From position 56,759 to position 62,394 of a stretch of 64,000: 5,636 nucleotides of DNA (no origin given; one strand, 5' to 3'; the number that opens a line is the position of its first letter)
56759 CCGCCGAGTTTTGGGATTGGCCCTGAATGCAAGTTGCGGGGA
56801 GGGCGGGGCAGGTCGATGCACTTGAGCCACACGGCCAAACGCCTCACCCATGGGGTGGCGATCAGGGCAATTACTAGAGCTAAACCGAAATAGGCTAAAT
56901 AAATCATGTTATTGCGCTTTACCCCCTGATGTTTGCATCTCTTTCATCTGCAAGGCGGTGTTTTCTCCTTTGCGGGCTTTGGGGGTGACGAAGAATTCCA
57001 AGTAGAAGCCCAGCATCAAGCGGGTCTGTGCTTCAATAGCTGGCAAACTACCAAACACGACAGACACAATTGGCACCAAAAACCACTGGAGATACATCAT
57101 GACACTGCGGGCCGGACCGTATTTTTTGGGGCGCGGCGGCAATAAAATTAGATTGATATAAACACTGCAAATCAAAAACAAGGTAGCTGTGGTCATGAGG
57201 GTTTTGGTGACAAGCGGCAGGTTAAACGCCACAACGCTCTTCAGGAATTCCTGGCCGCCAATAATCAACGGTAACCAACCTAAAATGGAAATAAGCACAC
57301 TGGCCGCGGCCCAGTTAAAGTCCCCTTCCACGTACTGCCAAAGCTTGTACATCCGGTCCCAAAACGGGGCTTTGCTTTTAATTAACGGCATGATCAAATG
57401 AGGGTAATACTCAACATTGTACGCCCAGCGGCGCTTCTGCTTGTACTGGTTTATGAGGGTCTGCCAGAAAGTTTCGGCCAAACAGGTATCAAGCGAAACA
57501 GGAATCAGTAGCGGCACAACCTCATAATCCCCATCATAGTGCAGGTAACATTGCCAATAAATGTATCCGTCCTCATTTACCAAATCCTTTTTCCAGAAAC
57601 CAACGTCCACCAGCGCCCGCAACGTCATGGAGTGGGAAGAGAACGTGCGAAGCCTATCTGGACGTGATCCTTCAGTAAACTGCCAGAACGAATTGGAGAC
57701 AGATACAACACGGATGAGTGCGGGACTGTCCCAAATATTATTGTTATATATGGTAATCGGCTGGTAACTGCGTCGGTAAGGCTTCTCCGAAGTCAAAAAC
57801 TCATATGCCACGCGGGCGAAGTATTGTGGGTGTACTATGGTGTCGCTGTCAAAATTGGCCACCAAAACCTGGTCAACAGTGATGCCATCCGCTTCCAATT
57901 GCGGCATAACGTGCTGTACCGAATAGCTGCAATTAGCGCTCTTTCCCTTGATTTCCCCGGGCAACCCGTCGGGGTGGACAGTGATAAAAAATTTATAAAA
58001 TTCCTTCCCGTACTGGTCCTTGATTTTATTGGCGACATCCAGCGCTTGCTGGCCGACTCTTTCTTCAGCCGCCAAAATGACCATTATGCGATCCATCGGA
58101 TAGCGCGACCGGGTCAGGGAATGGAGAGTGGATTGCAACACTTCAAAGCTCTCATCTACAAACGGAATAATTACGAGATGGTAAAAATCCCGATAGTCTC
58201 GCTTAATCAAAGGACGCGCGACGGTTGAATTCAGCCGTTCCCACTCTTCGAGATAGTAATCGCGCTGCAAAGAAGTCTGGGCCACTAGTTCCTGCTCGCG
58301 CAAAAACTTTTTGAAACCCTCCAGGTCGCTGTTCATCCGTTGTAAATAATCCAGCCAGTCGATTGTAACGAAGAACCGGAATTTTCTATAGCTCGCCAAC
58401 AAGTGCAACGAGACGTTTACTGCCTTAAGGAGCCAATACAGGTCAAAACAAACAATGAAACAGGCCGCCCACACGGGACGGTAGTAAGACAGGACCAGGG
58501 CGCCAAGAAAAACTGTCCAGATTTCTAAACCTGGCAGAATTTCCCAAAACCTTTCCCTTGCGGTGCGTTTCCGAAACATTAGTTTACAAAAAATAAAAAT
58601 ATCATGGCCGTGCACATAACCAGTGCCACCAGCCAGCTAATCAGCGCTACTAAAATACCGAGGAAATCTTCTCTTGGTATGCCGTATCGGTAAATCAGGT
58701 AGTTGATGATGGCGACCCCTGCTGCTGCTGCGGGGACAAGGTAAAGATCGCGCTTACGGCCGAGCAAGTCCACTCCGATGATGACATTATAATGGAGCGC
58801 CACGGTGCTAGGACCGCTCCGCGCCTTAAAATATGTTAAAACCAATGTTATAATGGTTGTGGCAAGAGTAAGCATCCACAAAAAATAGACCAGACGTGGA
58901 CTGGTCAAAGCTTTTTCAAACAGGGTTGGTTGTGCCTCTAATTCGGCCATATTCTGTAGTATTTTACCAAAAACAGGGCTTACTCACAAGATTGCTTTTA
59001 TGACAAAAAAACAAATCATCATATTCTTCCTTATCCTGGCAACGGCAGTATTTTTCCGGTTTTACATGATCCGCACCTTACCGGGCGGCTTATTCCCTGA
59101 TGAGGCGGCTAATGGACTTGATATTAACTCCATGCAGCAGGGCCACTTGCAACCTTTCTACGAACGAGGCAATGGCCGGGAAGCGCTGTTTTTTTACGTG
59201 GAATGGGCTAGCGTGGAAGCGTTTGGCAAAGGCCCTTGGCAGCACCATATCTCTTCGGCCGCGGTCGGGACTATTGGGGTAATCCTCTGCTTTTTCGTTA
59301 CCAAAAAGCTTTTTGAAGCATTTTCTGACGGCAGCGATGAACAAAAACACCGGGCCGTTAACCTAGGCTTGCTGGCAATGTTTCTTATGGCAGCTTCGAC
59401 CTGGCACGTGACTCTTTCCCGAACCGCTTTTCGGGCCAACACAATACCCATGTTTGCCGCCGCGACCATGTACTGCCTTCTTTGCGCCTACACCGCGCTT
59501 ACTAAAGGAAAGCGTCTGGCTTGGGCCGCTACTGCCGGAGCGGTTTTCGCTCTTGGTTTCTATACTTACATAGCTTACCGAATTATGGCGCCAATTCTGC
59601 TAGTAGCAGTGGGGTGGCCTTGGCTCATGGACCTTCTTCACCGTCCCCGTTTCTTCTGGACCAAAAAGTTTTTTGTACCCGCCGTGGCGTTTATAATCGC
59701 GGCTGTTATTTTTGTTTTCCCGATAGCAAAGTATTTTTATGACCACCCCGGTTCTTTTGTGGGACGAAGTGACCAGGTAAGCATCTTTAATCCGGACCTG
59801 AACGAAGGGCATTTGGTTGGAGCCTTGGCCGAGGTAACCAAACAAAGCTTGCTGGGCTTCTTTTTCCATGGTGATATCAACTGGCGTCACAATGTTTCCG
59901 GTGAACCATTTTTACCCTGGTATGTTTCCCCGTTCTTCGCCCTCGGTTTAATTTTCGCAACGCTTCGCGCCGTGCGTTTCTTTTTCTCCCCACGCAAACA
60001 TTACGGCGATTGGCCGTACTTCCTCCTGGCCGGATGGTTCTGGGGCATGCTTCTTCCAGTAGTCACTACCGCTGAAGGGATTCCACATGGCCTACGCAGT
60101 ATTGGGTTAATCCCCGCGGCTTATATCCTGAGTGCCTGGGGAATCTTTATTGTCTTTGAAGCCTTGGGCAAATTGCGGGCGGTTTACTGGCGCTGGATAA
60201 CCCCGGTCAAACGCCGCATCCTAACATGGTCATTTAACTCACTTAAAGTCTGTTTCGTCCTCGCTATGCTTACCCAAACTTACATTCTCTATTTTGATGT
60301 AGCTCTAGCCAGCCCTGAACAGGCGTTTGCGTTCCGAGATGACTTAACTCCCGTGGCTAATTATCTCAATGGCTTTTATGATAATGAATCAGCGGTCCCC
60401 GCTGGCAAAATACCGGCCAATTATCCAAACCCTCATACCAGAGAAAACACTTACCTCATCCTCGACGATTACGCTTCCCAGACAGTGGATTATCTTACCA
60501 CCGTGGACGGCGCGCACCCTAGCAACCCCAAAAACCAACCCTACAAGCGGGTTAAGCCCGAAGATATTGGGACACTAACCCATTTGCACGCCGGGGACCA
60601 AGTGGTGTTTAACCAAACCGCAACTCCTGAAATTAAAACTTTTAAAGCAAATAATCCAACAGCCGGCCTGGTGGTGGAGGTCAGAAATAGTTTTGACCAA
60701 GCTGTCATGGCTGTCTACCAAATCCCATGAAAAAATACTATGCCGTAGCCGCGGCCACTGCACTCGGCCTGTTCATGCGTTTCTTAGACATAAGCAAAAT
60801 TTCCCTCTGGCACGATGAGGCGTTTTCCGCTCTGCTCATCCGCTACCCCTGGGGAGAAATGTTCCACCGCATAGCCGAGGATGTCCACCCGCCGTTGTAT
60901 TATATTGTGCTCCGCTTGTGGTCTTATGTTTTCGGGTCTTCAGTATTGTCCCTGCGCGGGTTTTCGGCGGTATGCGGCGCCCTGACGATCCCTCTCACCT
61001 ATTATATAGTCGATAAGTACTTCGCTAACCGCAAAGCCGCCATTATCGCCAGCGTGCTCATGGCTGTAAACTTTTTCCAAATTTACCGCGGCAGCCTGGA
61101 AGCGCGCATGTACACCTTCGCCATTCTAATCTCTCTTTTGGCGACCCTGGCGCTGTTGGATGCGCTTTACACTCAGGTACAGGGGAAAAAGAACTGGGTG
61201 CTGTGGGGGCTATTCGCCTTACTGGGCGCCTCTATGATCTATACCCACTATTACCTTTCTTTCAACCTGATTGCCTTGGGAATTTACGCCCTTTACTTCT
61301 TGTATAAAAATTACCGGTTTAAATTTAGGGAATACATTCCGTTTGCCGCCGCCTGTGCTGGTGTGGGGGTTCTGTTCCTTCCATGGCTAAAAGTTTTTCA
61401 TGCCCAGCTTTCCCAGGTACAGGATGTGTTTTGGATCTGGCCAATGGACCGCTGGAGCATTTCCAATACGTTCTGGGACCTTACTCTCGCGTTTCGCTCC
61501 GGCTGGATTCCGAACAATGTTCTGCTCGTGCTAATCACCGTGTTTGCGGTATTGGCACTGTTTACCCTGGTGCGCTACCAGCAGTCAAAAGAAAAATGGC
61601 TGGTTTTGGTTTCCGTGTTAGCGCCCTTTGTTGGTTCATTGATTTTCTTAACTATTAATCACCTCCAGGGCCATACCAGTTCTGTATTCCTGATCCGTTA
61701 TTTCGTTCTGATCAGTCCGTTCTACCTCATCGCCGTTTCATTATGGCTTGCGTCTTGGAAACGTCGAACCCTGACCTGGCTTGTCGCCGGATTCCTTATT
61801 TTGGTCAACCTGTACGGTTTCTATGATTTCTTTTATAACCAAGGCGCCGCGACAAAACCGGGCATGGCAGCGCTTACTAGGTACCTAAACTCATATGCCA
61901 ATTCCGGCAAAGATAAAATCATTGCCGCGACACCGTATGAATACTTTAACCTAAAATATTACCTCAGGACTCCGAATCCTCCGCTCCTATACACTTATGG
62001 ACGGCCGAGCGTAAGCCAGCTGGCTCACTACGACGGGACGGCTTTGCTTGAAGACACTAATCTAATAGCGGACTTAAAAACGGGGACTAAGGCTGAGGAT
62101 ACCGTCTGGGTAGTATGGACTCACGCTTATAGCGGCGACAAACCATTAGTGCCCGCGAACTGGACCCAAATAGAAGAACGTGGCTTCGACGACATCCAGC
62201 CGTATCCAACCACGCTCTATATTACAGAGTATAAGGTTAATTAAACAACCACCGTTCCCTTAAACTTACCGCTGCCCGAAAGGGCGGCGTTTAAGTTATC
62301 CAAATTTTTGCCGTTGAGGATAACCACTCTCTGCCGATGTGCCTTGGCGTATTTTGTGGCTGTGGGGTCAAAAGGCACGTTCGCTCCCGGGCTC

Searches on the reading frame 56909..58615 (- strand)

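Call 84: search_protein_families(library=pfam, proteins=[window:56909-58615:-], max_evalue=0.00001)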
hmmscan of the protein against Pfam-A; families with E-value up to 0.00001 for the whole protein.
window:56909-58615:- (568 aa): 1 family
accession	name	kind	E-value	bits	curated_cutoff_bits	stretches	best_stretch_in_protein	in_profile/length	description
PF13632.12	Glyco_trans_2_3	-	3.5e-07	30.7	27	1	255-448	5-196/198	Glycosyl transferase family group 2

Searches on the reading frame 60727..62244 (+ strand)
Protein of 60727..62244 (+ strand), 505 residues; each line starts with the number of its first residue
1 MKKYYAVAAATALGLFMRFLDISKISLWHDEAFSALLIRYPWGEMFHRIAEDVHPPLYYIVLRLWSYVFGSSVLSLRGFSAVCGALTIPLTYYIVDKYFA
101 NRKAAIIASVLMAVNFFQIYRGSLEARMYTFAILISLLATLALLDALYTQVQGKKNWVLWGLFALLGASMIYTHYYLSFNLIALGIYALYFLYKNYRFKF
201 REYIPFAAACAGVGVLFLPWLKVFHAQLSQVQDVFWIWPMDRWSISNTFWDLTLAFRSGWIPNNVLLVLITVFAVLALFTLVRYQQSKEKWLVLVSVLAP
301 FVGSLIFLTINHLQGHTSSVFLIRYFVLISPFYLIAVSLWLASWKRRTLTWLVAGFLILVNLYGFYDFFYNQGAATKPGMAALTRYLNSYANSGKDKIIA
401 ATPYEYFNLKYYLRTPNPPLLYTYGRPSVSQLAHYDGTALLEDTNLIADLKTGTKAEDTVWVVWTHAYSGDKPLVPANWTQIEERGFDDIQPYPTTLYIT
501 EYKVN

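Call 85: search_protein_families(library=pfam, proteins=[window:60727-62244:+], max_evalue=0.00001)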
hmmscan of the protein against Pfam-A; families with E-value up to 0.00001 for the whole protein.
window:60727-62244:+ (505 aa): 2 families
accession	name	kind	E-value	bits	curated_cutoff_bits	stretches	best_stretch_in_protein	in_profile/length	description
PF13231.12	PMT_2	-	2.7e-12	47.6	26.1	1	54-221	2-158/160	Dolichyl-phosphate-mannose-protein mannosyltransferase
PF02366.24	PMT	-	4.9e-06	26.7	22.7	1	66-197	74-205/245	Dolichyl-phosphate-mannose-protein mannosyltransferase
